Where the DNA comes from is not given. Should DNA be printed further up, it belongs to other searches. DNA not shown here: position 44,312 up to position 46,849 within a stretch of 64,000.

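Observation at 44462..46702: Tandem second full-length RpoD-type sigma factor fused to a histone-H1-like Lys/Ala/Pro tail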

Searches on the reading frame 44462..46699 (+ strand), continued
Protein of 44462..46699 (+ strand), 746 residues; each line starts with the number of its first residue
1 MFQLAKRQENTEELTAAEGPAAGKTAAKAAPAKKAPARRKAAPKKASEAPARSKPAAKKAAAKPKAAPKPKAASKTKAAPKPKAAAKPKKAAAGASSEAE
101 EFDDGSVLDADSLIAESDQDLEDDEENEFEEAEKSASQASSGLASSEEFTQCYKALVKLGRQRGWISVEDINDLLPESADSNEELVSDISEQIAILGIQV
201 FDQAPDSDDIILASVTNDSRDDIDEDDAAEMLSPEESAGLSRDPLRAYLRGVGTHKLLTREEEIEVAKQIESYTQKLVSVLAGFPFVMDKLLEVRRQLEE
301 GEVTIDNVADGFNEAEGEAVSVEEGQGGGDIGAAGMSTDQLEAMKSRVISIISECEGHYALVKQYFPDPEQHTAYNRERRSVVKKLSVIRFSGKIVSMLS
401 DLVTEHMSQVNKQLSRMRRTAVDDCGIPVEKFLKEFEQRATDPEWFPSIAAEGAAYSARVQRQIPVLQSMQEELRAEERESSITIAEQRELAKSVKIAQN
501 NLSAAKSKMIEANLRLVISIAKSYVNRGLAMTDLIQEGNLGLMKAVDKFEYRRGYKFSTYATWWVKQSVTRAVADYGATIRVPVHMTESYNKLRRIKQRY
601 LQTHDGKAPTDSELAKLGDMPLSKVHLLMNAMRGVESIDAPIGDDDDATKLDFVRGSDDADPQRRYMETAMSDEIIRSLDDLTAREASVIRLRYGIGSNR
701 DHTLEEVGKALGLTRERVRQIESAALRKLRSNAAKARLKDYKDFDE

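Call 13: find_encoding_contigs(protein=P0061, flank=8000, max_places=2)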
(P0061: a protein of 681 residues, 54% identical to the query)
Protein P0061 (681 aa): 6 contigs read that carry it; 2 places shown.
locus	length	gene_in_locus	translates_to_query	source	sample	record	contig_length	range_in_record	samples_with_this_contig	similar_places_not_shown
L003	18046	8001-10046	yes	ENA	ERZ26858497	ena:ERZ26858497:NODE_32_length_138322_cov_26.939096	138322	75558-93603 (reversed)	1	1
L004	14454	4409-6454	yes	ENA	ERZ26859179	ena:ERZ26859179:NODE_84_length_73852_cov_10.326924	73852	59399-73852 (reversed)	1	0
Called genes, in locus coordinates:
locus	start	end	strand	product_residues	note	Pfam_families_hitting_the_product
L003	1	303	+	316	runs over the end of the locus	PF13379:NMT1_2, PF12974:Phosphonate-bd (weak), PF09084:NMT1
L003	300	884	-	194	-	PF02677:QueH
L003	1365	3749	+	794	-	PF13018:ESPR, PF13505:OMP_b-brl (faint), PF03797:Autotransporter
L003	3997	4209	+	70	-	PF01165:Ribosomal_S21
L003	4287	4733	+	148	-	PF09424:YqeY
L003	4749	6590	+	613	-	PF01807:Zn_ribbon_DnaG, PF08275:DNAG_N, PF01751:Toprim, PF13155:Toprim_2, PF13362:Toprim_3 (weak), PF13662:Toprim_4, PF10410:DnaB_bind (weak)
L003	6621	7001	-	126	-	PF07883:Cupin_2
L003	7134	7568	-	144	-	PF12802:MarR_2, PF01047:MarR, PF13412:HTH_24 (faint), PF25212:HVO_A0114 (weak), PF09339:HTH_IclR (weak), PF13463:HTH_27 (weak), PF22381:Staph_reg_Sar_Rot (weak), PF22166:WHD_ArnR1 (weak)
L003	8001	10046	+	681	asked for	PF03979:Sigma70_r1_1, PF00140:Sigma70_r1_2 (weak), PF04546:Sigma70_ner, PF04542:Sigma70_r2, PF04539:Sigma70_r3, PF04545:Sigma70_r4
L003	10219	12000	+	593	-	PF00999:Na_H_Exchanger, PF02254:TrkA_N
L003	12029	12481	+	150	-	PF01957:NfeD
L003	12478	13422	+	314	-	PF01145:Band_7, PF16200:Band_7_C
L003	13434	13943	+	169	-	-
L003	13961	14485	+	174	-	-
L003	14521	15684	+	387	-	PF00465:Fe-ADH, PF13685:Fe-ADH_2, PF25137:ADH_Fe_C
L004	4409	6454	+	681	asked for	PF03979:Sigma70_r1_1, PF00140:Sigma70_r1_2 (weak), PF04546:Sigma70_ner, PF04542:Sigma70_r2, PF04539:Sigma70_r3, PF04545:Sigma70_r4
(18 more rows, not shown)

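Call 15: search_solved_structures(query=window:44462-46699:+, max_evalue=1e-20, show_alignments=1)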
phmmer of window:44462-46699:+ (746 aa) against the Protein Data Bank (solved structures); distinct sequences matched with E-value up to 1e-20: 62 (the best 60 are shown).
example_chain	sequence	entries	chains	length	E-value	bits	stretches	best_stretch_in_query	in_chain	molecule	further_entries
7xya_F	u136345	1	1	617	1.2e-111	377.7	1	153-743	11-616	RNA polymerase sigma factor RpoD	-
8ftd_L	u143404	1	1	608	4.3e-106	359.3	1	153-741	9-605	RNA polymerase sigma factor RpoD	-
3iyd_F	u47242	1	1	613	1.1e-105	358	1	153-741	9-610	RNA polymerase sigma factor rpoD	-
8ad1_F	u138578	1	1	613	2.7e-105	356.6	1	153-741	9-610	RNA polymerase sigma factor RpoD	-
6n60_F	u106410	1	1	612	5.8e-105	355.6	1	153-741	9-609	RNA polymerase sigma factor RpoD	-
4jkr_F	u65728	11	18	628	6.2e-105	355.5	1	153-741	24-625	RNA polymerase sigma factor RpoD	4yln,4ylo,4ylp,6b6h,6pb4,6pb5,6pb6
7ubm_F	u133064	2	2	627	6.8e-105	355.3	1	153-741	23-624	RNA polymerase sigma factor RpoD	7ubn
6n61_F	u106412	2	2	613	7.5e-105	355.2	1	153-741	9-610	RNA polymerase sigma factor RpoD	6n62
6ldi_F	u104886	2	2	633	8.4e-105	355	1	152-741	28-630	RNA polymerase sigma factor RpoD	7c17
6p18_F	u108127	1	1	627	9.2e-105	354.9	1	153-732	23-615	RNA polymerase sigma factor RpoD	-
6n57_L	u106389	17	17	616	1.2e-104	354.6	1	153-741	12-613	RNA polymerase sigma factor RpoD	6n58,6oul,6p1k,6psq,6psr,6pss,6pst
7bef_F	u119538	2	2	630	1.4e-104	354.3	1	153-741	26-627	RNA polymerase sigma factor RpoD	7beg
4jk1_X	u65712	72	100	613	1.9e-104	353.8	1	153-741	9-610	Escherichia coli RNA polymerase sigma70 subunit | RNA polymerase sigma factor RpoD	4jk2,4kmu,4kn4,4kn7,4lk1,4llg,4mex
7n4e_F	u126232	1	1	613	2.3e-104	353.6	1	153-732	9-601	RNA polymerase sigma factor RpoD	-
9gdo_F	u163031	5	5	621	2.4e-104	353.6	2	391-741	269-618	RNA polymerase sigma factor RpoD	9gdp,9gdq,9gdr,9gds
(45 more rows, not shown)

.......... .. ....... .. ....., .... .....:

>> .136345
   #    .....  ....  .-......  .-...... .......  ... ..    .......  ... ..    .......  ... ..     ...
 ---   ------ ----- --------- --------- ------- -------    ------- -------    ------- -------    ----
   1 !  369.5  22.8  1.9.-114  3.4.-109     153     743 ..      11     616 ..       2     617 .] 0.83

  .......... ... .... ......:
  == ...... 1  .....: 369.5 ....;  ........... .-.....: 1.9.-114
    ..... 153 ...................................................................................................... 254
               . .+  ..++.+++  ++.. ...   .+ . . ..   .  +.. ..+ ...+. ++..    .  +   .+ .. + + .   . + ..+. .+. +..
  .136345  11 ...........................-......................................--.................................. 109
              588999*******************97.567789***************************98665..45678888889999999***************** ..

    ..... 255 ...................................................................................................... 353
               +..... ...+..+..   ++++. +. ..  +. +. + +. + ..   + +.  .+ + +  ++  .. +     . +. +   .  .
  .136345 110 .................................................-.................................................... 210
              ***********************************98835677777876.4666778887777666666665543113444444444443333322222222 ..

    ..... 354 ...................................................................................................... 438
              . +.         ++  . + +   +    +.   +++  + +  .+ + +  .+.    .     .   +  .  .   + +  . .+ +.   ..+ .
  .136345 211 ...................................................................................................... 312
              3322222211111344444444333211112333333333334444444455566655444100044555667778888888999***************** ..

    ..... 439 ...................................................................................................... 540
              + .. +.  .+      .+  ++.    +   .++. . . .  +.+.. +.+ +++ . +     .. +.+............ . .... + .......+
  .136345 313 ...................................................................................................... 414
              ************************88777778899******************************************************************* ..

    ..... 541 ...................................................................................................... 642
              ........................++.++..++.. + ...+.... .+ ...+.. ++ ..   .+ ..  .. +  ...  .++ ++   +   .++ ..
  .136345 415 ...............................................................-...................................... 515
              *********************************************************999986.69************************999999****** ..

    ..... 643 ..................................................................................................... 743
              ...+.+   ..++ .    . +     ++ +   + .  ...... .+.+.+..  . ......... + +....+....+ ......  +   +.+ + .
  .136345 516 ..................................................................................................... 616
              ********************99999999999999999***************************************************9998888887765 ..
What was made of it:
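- The best solved-structure matches are full-length RpoD of Pseudomonas and E. coli (call 15).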

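Call 18: find_encoding_contigs(protein=P0018, flank=8000, max_places=1)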
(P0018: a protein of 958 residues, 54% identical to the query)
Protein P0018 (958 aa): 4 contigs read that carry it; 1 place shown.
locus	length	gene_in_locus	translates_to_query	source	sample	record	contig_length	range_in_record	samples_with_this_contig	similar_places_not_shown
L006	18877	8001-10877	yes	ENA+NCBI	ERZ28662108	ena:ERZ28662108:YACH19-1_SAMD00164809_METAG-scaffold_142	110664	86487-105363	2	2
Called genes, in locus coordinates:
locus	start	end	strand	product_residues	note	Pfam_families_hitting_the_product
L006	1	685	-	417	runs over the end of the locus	PF13173:AAA_14, PF13635:DUF4143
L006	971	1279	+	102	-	-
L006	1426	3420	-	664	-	PF03797:Autotransporter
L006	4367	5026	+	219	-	-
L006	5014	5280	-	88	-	PF01610:DDE_Tnp_ISL3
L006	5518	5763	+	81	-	PF01381:HTH_3 (weak)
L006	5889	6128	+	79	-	-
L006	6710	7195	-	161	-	PF00190:Cupin_1, PF02311:AraC_binding (weak), PF07883:Cupin_2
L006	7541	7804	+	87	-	-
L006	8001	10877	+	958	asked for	PF03979:Sigma70_r1_1, PF00140:Sigma70_r1_2, PF04546:Sigma70_ner, PF04542:Sigma70_r2, PF04539:Sigma70_r3, PF04545:Sigma70_r4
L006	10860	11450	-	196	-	-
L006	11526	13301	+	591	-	PF00999:Na_H_Exchanger, PF02254:TrkA_N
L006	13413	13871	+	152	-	PF01957:NfeD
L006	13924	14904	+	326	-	PF01145:Band_7, PF16200:Band_7_C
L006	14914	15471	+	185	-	-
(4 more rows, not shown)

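Call 19: find_encoding_contigs(protein=P0015, flank=8000, max_places=1)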
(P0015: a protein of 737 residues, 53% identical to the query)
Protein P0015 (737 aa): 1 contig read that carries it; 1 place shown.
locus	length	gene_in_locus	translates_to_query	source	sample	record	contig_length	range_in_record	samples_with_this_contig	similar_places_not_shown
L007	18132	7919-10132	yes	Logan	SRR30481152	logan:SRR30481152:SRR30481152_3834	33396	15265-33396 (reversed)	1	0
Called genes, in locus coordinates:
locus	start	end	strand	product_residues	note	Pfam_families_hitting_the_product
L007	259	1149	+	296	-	PF00892:EamA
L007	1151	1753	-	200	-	PF02677:QueH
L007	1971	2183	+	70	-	PF01165:Ribosomal_S21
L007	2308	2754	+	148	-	PF09424:YqeY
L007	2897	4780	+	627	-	PF01807:Zn_ribbon_DnaG, PF08275:DNAG_N, PF01751:Toprim, PF13362:Toprim_3 (weak), PF13662:Toprim_4, PF13155:Toprim_2, PF10410:DnaB_bind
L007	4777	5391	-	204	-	PF01810:LysE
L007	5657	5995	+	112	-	PF00543:P-II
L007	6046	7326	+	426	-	PF00909:Ammonium_transp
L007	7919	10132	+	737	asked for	PF03979:Sigma70_r1_1, PF00140:Sigma70_r1_2, PF04546:Sigma70_ner, PF04542:Sigma70_r2, PF04539:Sigma70_r3, PF04545:Sigma70_r4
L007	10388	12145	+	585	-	PF00999:Na_H_Exchanger, PF02254:TrkA_N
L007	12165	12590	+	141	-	PF01957:NfeD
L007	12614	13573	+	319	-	PF01145:Band_7, PF16200:Band_7_C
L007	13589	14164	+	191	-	-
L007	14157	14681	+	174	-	-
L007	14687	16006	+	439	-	PF07690:MFS_1 (weak), PF13347:MFS_2, PF11700:ATG22, PF07690:MFS_1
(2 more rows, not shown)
